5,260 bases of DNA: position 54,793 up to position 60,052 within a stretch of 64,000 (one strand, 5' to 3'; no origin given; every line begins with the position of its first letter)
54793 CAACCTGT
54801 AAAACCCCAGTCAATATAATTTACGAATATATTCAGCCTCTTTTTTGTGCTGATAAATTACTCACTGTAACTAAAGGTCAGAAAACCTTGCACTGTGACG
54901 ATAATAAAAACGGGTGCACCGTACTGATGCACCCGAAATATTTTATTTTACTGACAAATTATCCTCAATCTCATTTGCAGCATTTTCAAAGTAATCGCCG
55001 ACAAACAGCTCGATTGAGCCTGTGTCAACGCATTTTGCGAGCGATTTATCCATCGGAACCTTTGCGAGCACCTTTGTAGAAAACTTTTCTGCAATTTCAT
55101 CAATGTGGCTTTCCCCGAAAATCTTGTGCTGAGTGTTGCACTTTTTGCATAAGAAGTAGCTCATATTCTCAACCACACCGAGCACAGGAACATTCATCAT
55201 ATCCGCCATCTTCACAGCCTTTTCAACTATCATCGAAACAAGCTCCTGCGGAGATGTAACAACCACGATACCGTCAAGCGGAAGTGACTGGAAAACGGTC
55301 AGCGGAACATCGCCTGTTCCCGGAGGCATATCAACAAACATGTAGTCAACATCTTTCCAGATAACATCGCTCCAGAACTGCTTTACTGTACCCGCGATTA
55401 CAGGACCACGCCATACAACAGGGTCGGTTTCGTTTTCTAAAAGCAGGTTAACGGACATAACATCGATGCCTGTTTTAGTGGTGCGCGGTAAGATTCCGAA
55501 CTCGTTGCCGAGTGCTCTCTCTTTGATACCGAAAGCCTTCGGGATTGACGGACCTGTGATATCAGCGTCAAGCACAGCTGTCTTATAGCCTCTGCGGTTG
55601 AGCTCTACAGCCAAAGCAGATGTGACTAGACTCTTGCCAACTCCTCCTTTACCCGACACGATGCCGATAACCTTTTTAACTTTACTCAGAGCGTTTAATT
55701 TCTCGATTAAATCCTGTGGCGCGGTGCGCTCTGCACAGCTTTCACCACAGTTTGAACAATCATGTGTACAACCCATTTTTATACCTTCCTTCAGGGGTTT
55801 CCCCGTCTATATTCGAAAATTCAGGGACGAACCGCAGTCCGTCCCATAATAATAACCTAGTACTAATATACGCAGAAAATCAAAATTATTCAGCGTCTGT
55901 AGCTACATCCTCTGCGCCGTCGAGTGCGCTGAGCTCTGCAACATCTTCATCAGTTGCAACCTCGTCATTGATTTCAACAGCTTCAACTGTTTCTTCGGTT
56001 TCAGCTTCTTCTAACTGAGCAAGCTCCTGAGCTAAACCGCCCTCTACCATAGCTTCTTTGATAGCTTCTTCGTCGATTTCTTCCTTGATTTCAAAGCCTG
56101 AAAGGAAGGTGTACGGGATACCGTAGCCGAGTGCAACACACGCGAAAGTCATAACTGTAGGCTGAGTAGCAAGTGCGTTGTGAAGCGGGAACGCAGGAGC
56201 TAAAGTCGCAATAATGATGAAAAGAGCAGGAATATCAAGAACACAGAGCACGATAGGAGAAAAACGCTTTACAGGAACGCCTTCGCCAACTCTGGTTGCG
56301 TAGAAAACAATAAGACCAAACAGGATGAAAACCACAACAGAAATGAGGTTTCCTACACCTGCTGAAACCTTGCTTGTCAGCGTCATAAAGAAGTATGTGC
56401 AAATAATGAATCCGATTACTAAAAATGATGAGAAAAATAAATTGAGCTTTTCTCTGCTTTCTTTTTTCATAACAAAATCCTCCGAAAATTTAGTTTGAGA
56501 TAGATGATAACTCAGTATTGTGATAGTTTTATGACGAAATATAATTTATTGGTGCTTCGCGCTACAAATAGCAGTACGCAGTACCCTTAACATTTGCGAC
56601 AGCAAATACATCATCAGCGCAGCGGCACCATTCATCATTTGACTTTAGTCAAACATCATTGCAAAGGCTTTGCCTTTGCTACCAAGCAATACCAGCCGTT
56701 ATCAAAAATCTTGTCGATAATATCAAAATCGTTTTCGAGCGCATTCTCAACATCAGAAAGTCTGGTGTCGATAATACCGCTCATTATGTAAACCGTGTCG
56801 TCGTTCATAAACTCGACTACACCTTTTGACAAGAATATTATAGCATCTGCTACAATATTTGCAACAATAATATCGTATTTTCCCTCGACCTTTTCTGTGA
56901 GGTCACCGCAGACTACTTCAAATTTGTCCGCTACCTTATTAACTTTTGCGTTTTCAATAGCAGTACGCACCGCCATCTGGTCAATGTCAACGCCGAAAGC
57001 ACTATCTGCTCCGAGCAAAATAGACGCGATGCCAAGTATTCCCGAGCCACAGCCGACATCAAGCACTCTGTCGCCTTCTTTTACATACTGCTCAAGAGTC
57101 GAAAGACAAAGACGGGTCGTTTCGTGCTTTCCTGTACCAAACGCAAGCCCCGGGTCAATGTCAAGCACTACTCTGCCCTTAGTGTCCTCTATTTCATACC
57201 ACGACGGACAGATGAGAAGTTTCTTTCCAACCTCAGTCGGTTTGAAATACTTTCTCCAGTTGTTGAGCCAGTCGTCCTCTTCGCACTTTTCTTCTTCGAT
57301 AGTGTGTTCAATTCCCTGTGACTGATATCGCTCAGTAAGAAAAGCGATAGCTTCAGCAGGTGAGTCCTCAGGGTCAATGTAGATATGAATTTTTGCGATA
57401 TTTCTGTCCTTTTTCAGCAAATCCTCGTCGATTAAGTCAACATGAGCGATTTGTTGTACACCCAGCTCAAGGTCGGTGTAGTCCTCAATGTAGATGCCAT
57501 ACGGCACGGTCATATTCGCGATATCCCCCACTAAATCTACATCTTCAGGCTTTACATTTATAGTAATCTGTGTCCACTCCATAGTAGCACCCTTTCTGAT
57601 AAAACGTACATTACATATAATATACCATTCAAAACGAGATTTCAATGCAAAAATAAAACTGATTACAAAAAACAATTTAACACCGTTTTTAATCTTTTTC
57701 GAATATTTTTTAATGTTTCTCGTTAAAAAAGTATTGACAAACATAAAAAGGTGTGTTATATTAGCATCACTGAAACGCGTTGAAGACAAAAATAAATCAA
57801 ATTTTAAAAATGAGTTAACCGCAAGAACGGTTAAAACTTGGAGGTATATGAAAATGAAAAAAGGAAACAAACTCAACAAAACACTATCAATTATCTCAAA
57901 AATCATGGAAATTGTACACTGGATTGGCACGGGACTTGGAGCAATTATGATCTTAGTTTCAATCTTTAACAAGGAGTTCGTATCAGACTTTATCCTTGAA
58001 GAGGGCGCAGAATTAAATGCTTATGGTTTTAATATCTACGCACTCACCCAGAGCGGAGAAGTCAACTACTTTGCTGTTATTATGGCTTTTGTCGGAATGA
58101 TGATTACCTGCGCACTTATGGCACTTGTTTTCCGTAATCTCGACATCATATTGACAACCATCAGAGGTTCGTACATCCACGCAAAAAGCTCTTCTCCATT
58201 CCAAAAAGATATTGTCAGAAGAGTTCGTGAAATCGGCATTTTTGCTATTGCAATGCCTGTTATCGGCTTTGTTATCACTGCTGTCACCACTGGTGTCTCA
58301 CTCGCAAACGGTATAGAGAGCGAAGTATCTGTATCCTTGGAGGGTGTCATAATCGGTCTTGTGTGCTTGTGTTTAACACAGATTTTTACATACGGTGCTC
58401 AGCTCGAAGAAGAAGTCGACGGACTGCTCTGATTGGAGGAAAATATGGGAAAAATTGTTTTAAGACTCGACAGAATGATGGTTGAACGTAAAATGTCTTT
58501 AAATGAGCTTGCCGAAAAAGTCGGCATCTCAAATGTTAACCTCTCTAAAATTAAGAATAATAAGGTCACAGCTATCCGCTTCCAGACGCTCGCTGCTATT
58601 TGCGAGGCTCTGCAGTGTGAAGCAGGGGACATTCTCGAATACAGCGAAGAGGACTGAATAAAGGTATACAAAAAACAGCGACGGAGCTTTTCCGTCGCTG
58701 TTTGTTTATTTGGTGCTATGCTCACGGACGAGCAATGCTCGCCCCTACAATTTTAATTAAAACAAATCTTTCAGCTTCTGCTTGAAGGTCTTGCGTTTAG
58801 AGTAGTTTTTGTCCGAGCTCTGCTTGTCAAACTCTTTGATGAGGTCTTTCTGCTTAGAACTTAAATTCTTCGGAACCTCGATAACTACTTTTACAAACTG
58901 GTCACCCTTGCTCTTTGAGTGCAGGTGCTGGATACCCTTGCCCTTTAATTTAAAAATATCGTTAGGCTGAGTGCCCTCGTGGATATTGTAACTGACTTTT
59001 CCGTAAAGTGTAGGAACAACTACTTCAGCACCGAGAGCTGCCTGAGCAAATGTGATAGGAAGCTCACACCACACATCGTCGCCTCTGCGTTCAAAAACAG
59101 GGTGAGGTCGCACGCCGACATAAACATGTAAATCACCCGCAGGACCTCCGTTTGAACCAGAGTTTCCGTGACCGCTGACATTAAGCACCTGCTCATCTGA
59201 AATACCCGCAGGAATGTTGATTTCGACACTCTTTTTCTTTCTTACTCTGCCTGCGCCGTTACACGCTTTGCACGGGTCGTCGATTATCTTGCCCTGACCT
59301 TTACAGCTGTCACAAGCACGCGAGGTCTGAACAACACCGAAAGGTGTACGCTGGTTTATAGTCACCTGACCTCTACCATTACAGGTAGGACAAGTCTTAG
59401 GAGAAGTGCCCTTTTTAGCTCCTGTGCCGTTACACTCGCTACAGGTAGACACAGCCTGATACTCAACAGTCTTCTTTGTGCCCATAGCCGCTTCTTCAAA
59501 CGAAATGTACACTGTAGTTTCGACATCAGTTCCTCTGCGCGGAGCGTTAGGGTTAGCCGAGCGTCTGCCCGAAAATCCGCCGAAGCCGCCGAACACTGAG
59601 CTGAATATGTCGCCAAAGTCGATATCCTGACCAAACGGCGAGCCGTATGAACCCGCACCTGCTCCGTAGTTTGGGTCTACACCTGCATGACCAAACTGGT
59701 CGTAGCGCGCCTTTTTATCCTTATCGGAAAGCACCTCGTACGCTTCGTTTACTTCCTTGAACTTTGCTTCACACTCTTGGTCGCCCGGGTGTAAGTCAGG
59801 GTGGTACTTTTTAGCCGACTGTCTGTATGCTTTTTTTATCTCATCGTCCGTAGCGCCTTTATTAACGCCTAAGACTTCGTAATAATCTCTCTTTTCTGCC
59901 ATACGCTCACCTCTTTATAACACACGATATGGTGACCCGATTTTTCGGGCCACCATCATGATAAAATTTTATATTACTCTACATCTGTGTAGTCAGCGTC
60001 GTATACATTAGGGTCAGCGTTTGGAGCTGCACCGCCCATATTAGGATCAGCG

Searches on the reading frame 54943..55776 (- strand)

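Call 10: search_protein_families(library=pfam, proteins=[window:54943-55776:-], max_evalue=0.001)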
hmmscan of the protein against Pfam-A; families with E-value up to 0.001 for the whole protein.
window:54943-55776:- (277 aa): 7 families
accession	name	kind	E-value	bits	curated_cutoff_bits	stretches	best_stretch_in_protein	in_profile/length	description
PF10609.15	ParA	-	3.8e-89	298.8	27.1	1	32-255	1-224/246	NUBPL iron-transfer P-loop NTPase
PF01656.29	CbiA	-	6e-13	49.3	25.4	1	37-253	1-122/125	CobQ/CobB/MinD/ParA nucleotide binding domain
PF02374.21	ArsA_ATPase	-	1.3e-08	34.9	24.3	1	39-84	5-49/305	Anion-transporting ATPase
PF03308.22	MeaB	-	2.5e-06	27.1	23.1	1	16-75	15-73/273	Methylmalonyl Co-A mutase-associated GTPase MeaB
PF13614.12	AAA_31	-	5.8e-06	26.8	27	1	35-74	2-41/177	AAA domain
PF13500.12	AAA_26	-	6e-05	23.4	27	0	154-247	116-195/198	AAA domain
PF00142.24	Fer4_NifH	-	0.00067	19.6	25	0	40-72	5-37/271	4Fe-4S iron sulfur cluster binding proteins, NifH/frxC family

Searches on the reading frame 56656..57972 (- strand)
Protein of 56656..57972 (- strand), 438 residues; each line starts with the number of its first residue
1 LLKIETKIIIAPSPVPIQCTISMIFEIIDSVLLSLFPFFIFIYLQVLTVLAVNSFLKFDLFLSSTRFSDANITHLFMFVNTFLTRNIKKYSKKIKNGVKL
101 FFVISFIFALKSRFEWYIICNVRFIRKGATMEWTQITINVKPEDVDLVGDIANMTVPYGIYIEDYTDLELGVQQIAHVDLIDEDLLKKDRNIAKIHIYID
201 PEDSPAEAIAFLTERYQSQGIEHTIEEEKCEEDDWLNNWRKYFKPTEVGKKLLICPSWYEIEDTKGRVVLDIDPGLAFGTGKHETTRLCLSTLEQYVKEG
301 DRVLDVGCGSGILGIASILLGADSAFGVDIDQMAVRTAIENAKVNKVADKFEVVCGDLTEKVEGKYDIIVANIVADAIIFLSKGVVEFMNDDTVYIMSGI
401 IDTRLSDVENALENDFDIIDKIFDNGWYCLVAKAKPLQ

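Call 10: search_protein_families(library=pfam, proteins=[window:56656-57972:-], max_evalue=0.001)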
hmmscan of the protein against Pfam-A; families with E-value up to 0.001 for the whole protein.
window:56656-57972:- (438 aa): 13 families
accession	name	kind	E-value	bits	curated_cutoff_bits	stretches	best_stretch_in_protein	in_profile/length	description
PF06325.19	PrmA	-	5.5e-84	282.6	22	1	132-434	1-295/296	Ribosomal protein L11 methyltransferase (PrmA)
PF05175.20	MTS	-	6.5e-14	52.4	23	1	285-372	19-105/170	Methyltransferase small domain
PF13847.12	Methyltransf_31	-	8.7e-09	35.6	27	1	298-380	2-89/145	Methyltransferase domain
PF02475.24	TRM5-TYW2_MTfase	-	1.4e-08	35.3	28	1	293-393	30-131/164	TRM5/TYW2 methyltransferase domain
PF13649.12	Methyltransf_25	-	2.1e-07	31.9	27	1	303-372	1-71/97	Methyltransferase domain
PF13489.12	Methyltransf_23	-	7.7e-07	29.4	27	1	291-374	11-90/164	Methyltransferase domain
PF12847.13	Methyltransf_18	-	2.7e-06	27.9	27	1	290-370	5-87/151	Methyltransferase domain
PF08242.18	Methyltransf_12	-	1.2e-05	26.4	30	1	304-377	1-77/98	Methyltransferase domain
PF03602.21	Cons_hypoth95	-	1.9e-05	24.9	24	1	292-365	35-107/182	Conserved hypothetical protein 95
PF01170.24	UPF0020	-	7.4e-05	23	22.3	1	298-372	27-128/197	RMKL-like, methyltransferase domain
PF01135.25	PCMT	-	0.00012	22.4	20.3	1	288-375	64-152/210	Protein-L-isoaspartate(D-aspartate) O-methyltransferase (PCMT)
PF08241.18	Methyltransf_11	-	0.00019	22.4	21.2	1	304-375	1-70/95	Methyltransferase domain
PF09445.16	Methyltransf_15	-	0.00022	21.3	22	1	302-364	3-64/165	RNA cap guanine-N2 methyltransferase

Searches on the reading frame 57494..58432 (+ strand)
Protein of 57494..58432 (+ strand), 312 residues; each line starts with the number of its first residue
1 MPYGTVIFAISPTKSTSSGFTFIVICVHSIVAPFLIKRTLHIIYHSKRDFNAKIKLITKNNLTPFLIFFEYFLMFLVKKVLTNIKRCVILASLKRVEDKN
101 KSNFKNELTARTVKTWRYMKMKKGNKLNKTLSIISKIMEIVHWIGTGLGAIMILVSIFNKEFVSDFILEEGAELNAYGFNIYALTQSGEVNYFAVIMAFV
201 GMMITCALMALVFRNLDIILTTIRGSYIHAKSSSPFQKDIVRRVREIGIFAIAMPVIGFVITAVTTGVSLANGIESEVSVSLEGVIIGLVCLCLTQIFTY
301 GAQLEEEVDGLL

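Call 10: search_protein_families(library=pfam, proteins=[window:57494-58432:+], max_evalue=0.001)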
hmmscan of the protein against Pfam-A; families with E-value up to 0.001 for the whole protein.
window:57494-58432:+ (312 aa): 1 family
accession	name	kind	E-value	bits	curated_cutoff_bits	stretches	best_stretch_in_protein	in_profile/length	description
PF06687.17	SUR7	-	0.00043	20.4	29.6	1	125-212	93-160/201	SUR7/PalI family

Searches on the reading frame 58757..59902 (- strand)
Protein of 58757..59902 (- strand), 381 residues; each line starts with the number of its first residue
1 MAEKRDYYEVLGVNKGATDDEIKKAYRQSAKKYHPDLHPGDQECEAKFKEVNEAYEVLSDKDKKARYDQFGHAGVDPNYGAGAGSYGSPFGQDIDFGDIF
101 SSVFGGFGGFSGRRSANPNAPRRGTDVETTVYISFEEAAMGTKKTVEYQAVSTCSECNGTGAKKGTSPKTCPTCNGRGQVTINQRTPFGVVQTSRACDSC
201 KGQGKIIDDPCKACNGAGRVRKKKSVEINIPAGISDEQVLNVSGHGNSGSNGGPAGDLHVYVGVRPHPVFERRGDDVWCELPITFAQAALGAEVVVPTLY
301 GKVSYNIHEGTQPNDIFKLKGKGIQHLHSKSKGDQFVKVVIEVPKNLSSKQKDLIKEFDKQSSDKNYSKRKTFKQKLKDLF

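Call 10: search_protein_families(library=pfam, proteins=[window:58757-59902:-], max_evalue=0.001)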
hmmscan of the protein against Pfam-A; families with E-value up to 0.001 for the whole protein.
window:58757-59902:- (381 aa): 5 families
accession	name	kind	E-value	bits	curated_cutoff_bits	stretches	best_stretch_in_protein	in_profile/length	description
PF01556.23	DnaJ_C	-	1.3e-49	168.6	26.6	1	127-344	1-152/152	DnaJ C terminal domain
PF00226.36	DnaJ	-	1.6e-27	95.8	27.8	1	6-68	1-63/63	DnaJ domain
PF00684.25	DnaJ_CXXCXGXG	-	6e-20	71.7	32.7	1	154-218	1-65/65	DnaJ central domain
PF20833.2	RNase_E_G_Thio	-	0.00021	21.8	26.8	0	210-236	1-27/86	RNase E/G, Thioredoxin-like domain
PF15777.11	Anti-TRAP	-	0.00021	21.7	32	0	153-181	12-43/59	Tryptophan RNA-binding attenuator protein inhibitory protein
